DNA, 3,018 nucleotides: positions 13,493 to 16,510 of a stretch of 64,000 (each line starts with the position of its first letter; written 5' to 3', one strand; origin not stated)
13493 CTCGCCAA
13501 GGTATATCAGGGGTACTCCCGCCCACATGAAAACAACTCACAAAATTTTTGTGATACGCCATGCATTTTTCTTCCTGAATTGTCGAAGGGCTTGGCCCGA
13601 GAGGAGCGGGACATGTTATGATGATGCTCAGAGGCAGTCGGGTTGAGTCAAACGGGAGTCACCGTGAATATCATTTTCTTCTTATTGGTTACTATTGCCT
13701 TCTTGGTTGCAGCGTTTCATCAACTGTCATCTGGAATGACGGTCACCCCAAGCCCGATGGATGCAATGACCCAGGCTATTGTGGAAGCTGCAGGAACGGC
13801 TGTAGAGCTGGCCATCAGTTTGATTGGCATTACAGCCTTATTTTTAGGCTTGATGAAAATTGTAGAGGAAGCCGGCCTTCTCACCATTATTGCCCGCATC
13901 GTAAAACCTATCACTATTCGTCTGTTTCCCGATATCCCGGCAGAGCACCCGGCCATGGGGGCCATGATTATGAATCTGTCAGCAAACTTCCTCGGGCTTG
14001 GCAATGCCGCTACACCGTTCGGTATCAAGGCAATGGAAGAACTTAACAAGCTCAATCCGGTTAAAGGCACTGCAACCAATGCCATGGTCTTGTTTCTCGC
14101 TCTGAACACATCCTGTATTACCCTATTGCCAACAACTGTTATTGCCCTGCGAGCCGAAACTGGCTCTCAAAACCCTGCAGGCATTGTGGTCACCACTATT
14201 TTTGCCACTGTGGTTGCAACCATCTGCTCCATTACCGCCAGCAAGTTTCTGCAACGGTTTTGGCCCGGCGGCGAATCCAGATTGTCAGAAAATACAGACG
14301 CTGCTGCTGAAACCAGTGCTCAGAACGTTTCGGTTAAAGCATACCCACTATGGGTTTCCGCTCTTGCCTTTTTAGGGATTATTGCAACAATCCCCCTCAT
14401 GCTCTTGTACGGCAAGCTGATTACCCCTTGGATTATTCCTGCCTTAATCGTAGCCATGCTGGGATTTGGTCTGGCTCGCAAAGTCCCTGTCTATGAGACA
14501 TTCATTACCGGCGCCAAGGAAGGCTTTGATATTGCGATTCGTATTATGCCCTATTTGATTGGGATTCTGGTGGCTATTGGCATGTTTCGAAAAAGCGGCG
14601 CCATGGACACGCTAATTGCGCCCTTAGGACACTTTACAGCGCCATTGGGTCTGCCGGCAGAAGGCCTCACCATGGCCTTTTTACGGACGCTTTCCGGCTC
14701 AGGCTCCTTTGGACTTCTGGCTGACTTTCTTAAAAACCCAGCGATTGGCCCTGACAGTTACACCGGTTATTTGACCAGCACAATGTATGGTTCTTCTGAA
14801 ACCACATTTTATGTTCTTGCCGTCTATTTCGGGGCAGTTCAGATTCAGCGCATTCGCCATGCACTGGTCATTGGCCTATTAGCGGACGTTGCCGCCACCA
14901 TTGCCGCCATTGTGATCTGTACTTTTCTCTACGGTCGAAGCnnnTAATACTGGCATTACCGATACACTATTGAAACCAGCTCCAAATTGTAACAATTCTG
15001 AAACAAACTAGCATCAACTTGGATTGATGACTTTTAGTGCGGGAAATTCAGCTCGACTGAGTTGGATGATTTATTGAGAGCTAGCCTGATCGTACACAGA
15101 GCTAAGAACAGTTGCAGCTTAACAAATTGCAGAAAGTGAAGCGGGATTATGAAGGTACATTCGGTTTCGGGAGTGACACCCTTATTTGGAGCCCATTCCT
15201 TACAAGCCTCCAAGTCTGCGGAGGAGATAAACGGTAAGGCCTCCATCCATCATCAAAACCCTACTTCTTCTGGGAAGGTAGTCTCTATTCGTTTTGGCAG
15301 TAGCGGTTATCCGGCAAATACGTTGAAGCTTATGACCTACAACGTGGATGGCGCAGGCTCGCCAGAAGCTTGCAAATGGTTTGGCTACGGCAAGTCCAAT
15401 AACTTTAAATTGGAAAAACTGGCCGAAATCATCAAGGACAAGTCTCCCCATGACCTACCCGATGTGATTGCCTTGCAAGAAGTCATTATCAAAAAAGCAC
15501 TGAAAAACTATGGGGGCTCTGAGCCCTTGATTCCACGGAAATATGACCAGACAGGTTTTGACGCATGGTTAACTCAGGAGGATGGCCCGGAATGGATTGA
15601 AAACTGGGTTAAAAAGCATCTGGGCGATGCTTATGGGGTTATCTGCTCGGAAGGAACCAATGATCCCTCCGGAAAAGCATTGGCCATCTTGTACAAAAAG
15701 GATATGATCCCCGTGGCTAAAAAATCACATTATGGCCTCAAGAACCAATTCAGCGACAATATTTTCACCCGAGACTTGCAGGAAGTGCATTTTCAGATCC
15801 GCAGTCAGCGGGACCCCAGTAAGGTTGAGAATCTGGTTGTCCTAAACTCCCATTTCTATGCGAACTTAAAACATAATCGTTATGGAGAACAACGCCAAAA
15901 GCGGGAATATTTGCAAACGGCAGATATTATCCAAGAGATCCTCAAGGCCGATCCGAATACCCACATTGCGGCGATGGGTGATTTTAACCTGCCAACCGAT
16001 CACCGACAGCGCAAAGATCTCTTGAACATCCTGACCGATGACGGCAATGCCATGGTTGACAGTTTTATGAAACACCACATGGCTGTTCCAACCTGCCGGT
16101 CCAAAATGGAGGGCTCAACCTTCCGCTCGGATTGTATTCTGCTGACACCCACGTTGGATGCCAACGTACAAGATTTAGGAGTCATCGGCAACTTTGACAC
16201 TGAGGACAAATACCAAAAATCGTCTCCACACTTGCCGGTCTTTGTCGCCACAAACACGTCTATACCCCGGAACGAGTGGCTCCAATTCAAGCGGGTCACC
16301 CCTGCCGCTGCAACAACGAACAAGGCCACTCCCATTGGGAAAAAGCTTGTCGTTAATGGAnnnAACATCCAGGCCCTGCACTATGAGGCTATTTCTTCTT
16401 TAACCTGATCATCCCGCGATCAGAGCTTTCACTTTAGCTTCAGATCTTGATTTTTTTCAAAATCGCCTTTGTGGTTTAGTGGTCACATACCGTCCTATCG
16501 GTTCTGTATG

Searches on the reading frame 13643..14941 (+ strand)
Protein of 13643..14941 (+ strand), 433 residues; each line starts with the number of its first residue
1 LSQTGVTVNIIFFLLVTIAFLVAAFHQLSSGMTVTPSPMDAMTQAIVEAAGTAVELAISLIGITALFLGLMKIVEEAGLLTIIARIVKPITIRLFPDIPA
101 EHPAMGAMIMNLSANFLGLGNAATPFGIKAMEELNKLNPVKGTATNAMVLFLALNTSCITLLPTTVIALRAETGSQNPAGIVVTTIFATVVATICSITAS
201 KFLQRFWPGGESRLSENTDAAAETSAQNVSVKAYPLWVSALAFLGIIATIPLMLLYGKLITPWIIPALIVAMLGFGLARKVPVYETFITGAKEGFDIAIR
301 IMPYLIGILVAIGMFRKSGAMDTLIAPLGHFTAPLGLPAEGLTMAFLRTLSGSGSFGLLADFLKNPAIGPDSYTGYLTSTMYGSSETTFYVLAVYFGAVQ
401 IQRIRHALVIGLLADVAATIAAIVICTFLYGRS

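Call 53: search_protein_families(library=pfam, proteins=[window:13643-14941:+], max_evalue=0.001)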
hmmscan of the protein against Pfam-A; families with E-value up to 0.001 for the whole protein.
window:13643-14941:+ (433 aa): 1 family
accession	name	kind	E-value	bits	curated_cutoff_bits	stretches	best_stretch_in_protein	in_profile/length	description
PF07670.19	Gate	-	4.7e-19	69.2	29.6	2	58-167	2-99/104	Nucleoside recognition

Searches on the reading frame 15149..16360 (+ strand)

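Call 53: search_protein_families(library=pfam, proteins=[window:15149-16360:+], max_evalue=0.001)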
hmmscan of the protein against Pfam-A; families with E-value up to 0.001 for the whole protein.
window:15149-16360:+ (404 aa): 2 families
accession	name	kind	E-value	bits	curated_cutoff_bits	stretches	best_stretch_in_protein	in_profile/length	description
PF19580.5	Exo_endo_phos_3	-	1.6e-10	41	27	1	166-293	88-208/311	Endonuclease/Exonuclease/phosphatase family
PF03372.29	Exo_endo_phos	-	2.1e-09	37.9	24.5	1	62-298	1-173/225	Endonuclease/Exonuclease/phosphatase family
